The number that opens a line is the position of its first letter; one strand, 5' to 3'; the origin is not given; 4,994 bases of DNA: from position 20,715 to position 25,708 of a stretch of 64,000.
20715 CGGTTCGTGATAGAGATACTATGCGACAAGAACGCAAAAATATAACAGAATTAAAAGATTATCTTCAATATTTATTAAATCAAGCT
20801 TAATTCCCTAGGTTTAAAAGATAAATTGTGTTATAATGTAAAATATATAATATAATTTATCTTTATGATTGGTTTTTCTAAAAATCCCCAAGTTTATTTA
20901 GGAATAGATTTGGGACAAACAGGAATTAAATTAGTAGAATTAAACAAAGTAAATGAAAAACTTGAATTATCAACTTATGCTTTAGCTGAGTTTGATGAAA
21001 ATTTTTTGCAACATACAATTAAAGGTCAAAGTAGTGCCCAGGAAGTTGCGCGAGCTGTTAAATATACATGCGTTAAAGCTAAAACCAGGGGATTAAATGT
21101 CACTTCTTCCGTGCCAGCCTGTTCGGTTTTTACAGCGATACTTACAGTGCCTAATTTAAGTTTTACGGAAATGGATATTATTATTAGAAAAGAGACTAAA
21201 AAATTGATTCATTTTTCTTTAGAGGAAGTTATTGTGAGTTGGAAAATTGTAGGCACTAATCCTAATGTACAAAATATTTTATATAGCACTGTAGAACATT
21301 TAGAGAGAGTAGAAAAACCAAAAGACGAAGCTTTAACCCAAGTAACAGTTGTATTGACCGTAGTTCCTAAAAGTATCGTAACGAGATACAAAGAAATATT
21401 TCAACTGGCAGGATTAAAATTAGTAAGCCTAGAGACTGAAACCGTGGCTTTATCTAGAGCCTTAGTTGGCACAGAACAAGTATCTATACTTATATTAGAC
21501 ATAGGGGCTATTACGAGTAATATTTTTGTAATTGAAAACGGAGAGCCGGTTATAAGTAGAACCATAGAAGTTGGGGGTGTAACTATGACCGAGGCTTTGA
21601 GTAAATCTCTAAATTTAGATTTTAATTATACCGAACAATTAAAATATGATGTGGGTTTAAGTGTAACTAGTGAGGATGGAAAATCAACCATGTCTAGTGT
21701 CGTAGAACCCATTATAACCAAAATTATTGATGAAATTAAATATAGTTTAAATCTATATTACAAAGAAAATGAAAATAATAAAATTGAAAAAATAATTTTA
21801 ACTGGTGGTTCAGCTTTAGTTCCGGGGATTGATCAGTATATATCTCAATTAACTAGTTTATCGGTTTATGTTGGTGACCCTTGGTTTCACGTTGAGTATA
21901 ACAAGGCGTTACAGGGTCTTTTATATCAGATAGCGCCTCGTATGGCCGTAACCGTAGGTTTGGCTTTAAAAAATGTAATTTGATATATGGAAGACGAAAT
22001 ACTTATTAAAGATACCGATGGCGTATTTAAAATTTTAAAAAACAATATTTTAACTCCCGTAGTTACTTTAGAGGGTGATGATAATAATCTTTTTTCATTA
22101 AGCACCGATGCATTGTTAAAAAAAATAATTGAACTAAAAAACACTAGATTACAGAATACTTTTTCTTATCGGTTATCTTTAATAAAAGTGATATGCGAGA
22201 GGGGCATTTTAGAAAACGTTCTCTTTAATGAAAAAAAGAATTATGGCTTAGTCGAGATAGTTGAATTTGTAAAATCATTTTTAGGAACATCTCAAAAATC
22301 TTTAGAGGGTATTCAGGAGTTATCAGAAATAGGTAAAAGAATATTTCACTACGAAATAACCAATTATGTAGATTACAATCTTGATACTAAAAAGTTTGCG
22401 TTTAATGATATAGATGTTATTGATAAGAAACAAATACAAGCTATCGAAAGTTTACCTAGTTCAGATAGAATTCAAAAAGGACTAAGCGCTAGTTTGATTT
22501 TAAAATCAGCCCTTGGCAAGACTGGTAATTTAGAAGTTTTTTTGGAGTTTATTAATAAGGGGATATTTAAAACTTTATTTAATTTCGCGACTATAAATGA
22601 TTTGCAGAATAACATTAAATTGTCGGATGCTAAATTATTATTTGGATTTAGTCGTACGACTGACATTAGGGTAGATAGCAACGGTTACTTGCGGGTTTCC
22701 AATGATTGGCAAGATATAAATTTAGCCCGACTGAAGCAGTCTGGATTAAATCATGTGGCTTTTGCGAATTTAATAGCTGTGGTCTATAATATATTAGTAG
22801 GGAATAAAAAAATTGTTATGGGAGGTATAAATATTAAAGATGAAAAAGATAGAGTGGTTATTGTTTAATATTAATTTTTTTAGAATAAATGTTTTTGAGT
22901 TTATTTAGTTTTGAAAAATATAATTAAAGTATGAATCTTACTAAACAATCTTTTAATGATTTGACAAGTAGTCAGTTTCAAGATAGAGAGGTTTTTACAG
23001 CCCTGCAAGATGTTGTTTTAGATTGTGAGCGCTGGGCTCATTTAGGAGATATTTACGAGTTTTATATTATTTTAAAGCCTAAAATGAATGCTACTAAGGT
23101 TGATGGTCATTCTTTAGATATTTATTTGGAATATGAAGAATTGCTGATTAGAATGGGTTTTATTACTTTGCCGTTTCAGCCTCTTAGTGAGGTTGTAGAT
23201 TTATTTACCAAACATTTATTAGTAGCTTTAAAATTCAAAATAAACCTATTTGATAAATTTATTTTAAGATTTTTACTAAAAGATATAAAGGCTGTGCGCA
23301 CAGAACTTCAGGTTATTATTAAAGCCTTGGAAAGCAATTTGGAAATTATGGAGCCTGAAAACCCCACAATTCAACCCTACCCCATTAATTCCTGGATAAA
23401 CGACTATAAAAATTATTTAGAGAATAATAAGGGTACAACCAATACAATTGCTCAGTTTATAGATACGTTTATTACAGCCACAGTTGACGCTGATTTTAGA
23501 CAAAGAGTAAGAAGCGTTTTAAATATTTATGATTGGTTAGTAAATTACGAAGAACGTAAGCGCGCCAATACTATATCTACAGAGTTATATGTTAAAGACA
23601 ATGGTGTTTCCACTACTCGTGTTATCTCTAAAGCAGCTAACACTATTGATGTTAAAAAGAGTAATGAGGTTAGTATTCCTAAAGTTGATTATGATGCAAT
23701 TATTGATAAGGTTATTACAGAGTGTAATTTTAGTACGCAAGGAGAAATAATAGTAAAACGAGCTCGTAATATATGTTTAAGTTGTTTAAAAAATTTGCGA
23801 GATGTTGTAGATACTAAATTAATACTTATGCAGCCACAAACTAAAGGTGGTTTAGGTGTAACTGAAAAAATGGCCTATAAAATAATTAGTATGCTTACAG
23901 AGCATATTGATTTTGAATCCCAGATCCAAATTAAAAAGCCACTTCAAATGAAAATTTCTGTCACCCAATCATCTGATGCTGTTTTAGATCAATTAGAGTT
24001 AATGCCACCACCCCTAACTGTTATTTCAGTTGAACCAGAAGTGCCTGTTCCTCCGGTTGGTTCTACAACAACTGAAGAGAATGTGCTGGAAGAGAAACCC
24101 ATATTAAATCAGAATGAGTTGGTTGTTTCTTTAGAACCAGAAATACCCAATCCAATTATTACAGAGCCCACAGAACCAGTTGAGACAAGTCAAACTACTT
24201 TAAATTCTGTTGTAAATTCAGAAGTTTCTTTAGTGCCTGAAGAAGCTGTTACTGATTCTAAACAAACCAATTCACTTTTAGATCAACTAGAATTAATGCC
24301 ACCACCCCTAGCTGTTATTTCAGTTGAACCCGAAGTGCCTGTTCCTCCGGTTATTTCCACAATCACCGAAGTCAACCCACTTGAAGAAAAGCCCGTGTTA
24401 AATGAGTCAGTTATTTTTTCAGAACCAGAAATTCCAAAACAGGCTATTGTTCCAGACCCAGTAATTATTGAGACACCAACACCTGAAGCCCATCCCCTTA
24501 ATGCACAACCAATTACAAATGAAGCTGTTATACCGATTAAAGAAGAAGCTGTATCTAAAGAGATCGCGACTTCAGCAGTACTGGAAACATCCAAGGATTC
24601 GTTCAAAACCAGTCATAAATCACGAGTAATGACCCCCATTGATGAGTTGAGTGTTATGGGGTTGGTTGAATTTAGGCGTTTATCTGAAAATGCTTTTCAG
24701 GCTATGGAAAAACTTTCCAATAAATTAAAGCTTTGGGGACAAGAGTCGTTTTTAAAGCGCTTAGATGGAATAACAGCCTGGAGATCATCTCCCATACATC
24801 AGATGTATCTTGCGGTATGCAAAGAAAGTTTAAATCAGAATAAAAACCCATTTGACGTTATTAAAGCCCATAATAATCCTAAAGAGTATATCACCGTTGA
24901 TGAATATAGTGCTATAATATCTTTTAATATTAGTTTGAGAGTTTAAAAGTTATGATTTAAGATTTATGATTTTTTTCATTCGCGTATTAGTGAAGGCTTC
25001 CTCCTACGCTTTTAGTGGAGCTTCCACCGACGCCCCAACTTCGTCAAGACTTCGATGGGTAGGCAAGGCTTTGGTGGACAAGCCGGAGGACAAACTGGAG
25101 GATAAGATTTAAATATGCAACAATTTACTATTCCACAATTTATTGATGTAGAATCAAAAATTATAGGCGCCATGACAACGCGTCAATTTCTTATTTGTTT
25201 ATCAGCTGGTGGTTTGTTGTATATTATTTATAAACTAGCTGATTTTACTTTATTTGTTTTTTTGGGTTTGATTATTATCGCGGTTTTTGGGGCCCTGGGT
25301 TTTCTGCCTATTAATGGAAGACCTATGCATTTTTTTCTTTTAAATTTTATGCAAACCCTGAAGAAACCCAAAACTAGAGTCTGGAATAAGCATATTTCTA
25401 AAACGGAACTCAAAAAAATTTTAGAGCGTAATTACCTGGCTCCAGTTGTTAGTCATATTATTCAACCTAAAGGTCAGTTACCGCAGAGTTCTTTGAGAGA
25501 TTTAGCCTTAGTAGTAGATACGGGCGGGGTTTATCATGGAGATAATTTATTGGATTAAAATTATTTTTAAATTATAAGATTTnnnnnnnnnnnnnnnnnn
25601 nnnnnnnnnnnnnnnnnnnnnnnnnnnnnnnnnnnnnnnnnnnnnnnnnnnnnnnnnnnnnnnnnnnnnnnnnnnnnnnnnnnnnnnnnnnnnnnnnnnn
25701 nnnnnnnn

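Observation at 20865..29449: Co-directional block: PilM, two unknown proteins, PrgI-like, split VirB4-like ATPase, secreted protein, ComFC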

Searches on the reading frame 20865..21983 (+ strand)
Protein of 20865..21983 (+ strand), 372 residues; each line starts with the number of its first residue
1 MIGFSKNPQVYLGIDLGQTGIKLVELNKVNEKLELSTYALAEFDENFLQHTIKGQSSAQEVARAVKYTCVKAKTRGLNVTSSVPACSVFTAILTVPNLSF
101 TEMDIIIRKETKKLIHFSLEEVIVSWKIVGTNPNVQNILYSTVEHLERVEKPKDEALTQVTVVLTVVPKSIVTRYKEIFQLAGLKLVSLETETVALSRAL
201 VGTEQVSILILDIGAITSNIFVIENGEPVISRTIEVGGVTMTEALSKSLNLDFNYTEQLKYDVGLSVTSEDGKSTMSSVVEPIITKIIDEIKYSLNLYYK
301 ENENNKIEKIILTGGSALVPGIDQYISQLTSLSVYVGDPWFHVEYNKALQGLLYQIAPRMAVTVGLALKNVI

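Call 3: search_protein_families(library=pfam, proteins=[window:20865-21983:+], max_evalue=0.1)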
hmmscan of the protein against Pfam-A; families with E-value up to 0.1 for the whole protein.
window:20865-21983:+ (372 aa): 8 families
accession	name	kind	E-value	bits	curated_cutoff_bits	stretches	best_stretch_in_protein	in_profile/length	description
PF11104.14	PilM_2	-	6.1e-42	144.2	27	1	13-370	1-339/340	Type IV pilus assembly protein PilM;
PF06723.19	MreB_Mbl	-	1.1e-12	47.9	27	2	273-338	239-305/327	MreB/Mbl protein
PF14450.12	FtsA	-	2.8e-12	47.6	31.8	1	210-340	2-113/127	Cell division protein FtsA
PF21522.3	MreB-like_C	-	6.7e-05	23.9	27.8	1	210-318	1-115/123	Archaeal actin homologue MreB-like, C-terminal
PF06277.17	EutA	-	0.0019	17.6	27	1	200-316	137-264/475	Ethanolamine utilisation protein EutA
PF00012.26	HSP70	-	0.0078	14.9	20.6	1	247-330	273-350/599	Hsp70 protein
PF00022.25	Actin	-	0.031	13.3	27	0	205-294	141-239/410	Actin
PF25229.1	Salactin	-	0.05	13.1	27.1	0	280-328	252-301/335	Salactin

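Call 4: search_protein_families(library=ncbifam, proteins=[window:20865-21983:+], max_evalue=0.1)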
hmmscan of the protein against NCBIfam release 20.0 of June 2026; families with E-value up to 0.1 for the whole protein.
window:20865-21983:+ (372 aa): 15 families
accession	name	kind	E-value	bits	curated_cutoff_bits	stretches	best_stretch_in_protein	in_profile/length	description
TIGR01175.1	pilM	subfamily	3.8e-49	167.6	133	1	10-370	4-347/348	type IV pilus assembly protein PilM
NF045709.1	Amuc_1101_fam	equivalog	2.6e-27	95.9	650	1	16-371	12-350/608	Amuc_1101 family PilM-like pilus complex protein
TIGR01174.1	ftsA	equivalog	2.7e-16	59.6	175.85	1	159-367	147-369/371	cell division protein FtsA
NF011660.0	PRK15080.1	equivalog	6.1e-13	48.6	182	1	170-335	104-256/277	ethanolamine utilization protein EutJ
TIGR00904.1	mreB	subfamily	9.7e-12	44.6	365.75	2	276-338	249-312/334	MreB/Mrl family cell shape determining protein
NF010539.0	PRK13927.1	subfamily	1.2e-11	44.1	293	2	277-338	250-312/339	rod shape-determining protein MreB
TIGR02529.1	EutJ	subfamily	4.9e-09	36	152.1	1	175-336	80-224/239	ethanolamine utilization protein EutJ family protein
NF010540.1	PRK13929.1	exception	9e-09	34.8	515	2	146-269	85-219/334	rod-share determining protein MreBH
NF040964.1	MamK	subfamily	0.00043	19.4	400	1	274-328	237-291/335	MamK family actin-like protein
NF009947.0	PRK13411.1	equivalog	0.001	17.2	1002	1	244-330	270-351/662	molecular chaperone DnaK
TIGR02350.1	prok_dnaK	equivalog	0.0038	15.7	822.55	1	267-331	287-349/596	molecular chaperone DnaK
NF001413.0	PRK00290.1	equivalog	0.0075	14.6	648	1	272-330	293-349/625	molecular chaperone DnaK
NF008673.0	PRK11678.1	equivalog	0.015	14.2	331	0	273-339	371-433/450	molecular chaperone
NF053533.1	salactin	equivalog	0.034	13.2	400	1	276-328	253-302/335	actin-like salactin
NF009853.0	PRK13320.1-5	equivalog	0.079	12.5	287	1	116-317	25-211/243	type III pantothenate kinase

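Call 50: find_related_loci(query=window:20865-21983:+, collection=metagenome_contigs, flank=10000)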
Query window:20865-21983:+ (372 aa) in metagenome_contigs; peptide patterns used: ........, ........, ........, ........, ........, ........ (x = any residue, [..] = any of these).
307 stretches matched a pattern, but none encodes a relative of the query by tblastn (E <= 1e-3).

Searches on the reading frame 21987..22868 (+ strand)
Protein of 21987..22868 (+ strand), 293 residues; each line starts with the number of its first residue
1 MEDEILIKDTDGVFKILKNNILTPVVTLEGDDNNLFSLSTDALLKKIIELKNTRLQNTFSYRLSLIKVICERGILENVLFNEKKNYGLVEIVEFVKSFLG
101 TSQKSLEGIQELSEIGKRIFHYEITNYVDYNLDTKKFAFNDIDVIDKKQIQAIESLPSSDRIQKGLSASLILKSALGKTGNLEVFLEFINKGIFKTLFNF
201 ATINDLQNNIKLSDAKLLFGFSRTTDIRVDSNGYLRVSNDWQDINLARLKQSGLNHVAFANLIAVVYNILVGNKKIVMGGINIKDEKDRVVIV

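Call 3: search_protein_families(library=pfam, proteins=[window:21987-22868:+], max_evalue=0.1)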
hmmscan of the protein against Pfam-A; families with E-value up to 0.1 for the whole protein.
window:21987-22868:+ (293 aa): 0 families

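Call 4: search_protein_families(library=ncbifam, proteins=[window:21987-22868:+], max_evalue=0.1)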
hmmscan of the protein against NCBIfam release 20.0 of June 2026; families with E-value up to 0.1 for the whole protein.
window:21987-22868:+ (293 aa): 0 families

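Call 38: find_encoding_contigs(protein=window:21987-22868:+, flank=10000, max_places=6)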
Protein window:21987-22868:+ (293 aa): 1 contig read that carries it; 1 place shown.
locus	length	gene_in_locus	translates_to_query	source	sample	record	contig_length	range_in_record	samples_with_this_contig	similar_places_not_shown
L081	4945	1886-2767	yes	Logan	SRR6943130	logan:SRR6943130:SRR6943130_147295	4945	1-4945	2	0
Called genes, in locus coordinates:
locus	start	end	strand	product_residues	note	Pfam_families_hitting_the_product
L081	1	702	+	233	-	?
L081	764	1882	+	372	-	PF11104:PilM_2, PF14450:FtsA, PF06723:MreB_Mbl (weak)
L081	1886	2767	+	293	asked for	-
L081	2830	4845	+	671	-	-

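Call 48: search_protein_representatives(protein=window:21987-22868:+)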
Query: 293 residues. Proteins with E-value up to 0.001 (for the whole library): 1; up to 1e-10: 1; up to 1e-30: 1. The best 1 are listed.
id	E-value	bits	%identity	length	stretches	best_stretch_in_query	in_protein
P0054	2.8e-180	614.3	100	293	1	1-293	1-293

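Call 57: search_protein_families(library=ncbifam, max_evalue=0.1, proteins=[window:21987-22868:+])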
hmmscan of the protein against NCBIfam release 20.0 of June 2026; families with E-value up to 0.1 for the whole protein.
window:21987-22868:+ (293 aa): 0 families

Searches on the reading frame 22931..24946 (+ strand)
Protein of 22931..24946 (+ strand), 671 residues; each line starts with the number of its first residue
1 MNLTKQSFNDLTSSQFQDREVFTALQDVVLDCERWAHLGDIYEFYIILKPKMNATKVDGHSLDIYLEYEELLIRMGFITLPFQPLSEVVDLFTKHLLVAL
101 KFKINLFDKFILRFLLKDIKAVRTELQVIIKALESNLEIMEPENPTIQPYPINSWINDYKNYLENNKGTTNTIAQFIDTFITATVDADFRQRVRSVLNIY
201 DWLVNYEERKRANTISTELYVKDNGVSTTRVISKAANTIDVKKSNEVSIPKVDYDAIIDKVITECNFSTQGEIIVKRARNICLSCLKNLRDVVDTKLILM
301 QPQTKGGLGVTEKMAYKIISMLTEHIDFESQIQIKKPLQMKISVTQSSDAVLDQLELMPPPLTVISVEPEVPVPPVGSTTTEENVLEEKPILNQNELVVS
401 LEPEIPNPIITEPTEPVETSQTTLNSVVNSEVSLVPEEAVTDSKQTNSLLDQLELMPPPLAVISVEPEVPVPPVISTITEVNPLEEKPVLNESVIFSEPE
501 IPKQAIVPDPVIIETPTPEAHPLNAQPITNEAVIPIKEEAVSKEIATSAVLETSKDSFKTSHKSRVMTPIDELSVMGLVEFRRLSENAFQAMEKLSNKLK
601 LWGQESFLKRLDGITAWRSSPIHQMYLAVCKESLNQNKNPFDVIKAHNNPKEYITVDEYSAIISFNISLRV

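Call 3: search_protein_families(library=pfam, proteins=[window:22931-24946:+], max_evalue=0.1)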
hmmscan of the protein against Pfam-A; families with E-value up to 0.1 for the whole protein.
window:22931-24946:+ (671 aa): 1 family
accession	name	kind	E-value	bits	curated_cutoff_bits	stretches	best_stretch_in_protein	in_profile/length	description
PF13102.12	Phage_int_SAM_5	-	0.026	15.3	22.3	1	154-184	49-79/98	Phage integrase SAM-like domain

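Call 4: search_protein_families(library=ncbifam, proteins=[window:22931-24946:+], max_evalue=0.1)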
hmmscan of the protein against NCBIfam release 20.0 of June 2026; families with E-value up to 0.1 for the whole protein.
window:22931-24946:+ (671 aa): 0 families

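Call 26: find_homologous_proteins(query=window:22931-24946:+, max_evalue=0.001)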
Query window:22931-24946:+ (671 aa): 1 proteins with E <= 0.001 among 8000 candidates.
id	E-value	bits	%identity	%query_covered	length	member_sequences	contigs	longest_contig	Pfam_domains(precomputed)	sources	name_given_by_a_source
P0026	0.0e+0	1458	100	100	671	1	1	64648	-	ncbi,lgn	-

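Call 42: predict_structure(alignment_id=A2)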
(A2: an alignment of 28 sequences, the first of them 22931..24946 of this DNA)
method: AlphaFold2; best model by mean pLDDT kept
length: 671 residues; sequences in the alignment: 28
mean_pLDDT: 56.3   pTM: 0.29
mean pLDDT of the five models: 56.3, 55.8, 55.0, 55.0, 51.6
residues with pLDDT >= 90: 151; 70-90: 36; 50-70: 136; < 50: 348
segments of 3 or more residues with pLDDT < 50: 1-60, 80-82, 135-153, 166-175, 195-248, 361-442, 455-521, 523-563
pLDDT, mean of each block of 10 residues (from residue 1): 33 39 43 39 36 36 56 57 56 60 57 56 53 46 38 46 45 48 52 46 43 41 31 29 41 87 89 93 90 93 92 94 79 59 67 65 40 37 33 27 31 36 31 33 50 47 32 31 32 32 35 34 36 36 35 43 70 96 96 96 92 96 97 96 91 95 95 81
secondary structure, 60 per line:
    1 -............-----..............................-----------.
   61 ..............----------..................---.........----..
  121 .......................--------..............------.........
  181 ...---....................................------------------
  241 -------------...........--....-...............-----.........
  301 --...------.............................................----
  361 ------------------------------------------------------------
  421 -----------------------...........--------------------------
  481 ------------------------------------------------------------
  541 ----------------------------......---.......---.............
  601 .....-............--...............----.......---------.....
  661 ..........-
elements in order (helices of 4 or more, strands of 3 or more residues): H2-13 H19-48 H60-74 H85-102 H106-114 H119-143 H152-165 H172-183 H187-222 H254-264 H267-270 H272-286 H292-300 H312-356 H444-454 H569-574 H578-584 H588-605 H607-618 H621-635 H640-646 H656-670

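Call 44: fold_search(model_id=the predicted structure, library=pdb)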
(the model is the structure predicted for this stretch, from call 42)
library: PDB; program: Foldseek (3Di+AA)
matches with E <= 10: 10; with E <= 0.001: 0
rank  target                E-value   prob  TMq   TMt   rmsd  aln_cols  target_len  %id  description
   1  5i6r                  4.7e+00  0.02  0.08  0.12  48.9       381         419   15  Crystal Structure of srGAP2 F-BARx WT Form-1 (released 2017-08-30)
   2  7nvu_M                5.3e+00  0.08  0.07  0.14  16.8       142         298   10  RNA polymerase II core pre-initiation complex with open promoter DNA (released 2021-05-05)
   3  8s5n_M                5.8e+00  0.08  0.07  0.15  15.9       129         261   11  RNA polymerase II core initially transcribing complex with an ordered RNA of 12 nt (released 2024-04-10)
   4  2p6v                  6.5e+00  0.14  0.07  0.38   9.7        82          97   11  Structure of TAFH domain of the human TAF4 subunit of TFIID (released 2007-05-15)
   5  7n6g_3O               6.5e+00  0.03  0.08  0.14  39.7       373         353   14  C1 of central pair (released 2022-05-18)
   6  9whd_A                7.9e+00  0.04  0.05  0.05  14.5        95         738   18  Crystal Structure of a GH167 Enzyme from Wenyingzhuangia aestuarii (released 2025-10-01)
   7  7n6g_3P               8.8e+00  0.02  0.08  0.13  40.2       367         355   14  C1 of central pair (released 2022-05-18)
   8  9o17_AQ               9.2e+00  0.03  0.05  0.17  20.9       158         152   12  Cryo-EM structure of Methanosarcina acetivorans 70S ribosome (released 2025-09-24)
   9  7nyw_C                9.2e+00  0.01  0.06  0.11  32.8       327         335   10  Cryo-EM structure of the MukBEF-MatP-DNA head module (released 2021-07-07)
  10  7sqc_1K               9.7e+00  0.02  0.08  0.13  40.0       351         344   13  Ciliary C1 central pair apparatus isolated from Chlamydomonas reinhardtii (released 2022-04-13)

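Call 45: search_protein_families(library=pfam, alignment_id=A2, max_evalue=0.05)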
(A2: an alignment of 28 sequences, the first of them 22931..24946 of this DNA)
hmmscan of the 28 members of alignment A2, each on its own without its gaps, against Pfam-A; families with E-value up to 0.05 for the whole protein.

A. member 1, window:22931-24946:+ (671 aa): 1 family
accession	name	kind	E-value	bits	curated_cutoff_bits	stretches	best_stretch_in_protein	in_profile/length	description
PF13102.12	Phage_int_SAM_5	-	0.026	15.3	22.3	0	154-184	49-79/98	Phage integrase SAM-like domain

B. families by the number of members that match (of 28 scanned): 9 families
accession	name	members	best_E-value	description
PF08602.15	Mgr1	2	0.015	Mgr1-like, i-AAA protease complex subunit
PF12875.12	DUF3826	1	0.011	Protein of unknown function (DUF3826)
PF15472.11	DUF4638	1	0.013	Domain of unknown function (DUF4638)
PF22936.1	Pol_BBD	1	0.015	Pol polyprotein, beta-barrel domain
PF18734.6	HEPN_AbiU2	1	0.016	AbiU2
PF13102.12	Phage_int_SAM_5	1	0.026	Phage integrase SAM-like domain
PF10109.15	Phage_TAC_7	1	0.026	Phage tail assembly chaperone proteins, E, or 41 or 14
PF06791.18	TMP_2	1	0.039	Prophage tail length tape measure protein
PF23998.1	BTB_BTBDG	1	0.044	BTBDG BTB/POZ domain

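Call 46: search_solved_structures(query=A2, max_evalue=1)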
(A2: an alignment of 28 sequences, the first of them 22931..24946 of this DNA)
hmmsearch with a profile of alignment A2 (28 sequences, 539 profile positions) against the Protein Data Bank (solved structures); distinct sequences matched with E-value up to 1: 2.
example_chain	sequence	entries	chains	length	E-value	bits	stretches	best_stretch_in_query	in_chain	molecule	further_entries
29vf_O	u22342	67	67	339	0.024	16.9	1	307-374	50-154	TATA-box-binding protein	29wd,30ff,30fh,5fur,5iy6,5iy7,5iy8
4ug3_A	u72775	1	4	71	0.16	14.2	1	281-339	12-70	CELL CYCLE PROTEIN GPSB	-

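Call 57: search_protein_families(library=ncbifam, max_evalue=0.1, proteins=[window:22931-24946:+])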
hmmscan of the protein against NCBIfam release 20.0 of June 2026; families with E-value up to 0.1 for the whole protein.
window:22931-24946:+ (671 aa): 0 families

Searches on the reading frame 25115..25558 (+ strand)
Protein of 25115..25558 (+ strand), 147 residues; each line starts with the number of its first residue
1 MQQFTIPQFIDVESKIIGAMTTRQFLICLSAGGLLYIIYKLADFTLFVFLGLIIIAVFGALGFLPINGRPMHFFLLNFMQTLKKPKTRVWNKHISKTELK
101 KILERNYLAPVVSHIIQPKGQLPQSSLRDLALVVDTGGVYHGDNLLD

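Call 3: search_protein_families(library=pfam, proteins=[window:25115-25558:+], max_evalue=0.1)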
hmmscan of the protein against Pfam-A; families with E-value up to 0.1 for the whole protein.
window:25115-25558:+ (147 aa): 2 families
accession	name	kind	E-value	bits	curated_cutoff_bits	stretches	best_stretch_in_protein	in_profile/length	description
PF12666.12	PrgI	-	1.5e-08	35.4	27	1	8-89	4-90/91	PrgI family protein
PF03706.18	LPG_synthase_TM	-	0.012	15.5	33.4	1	24-106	122-199/302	Lysylphosphatidylglycerol synthase TM region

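Call 4: search_protein_families(library=ncbifam, proteins=[window:25115-25558:+], max_evalue=0.1)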
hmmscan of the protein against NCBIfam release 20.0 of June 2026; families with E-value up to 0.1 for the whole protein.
window:25115-25558:+ (147 aa): 1 family
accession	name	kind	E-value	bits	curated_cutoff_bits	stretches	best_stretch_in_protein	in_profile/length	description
NF042935.1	SCO6880_fam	subfamily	0.018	14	60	1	14-95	11-90/477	SCO6880 family protein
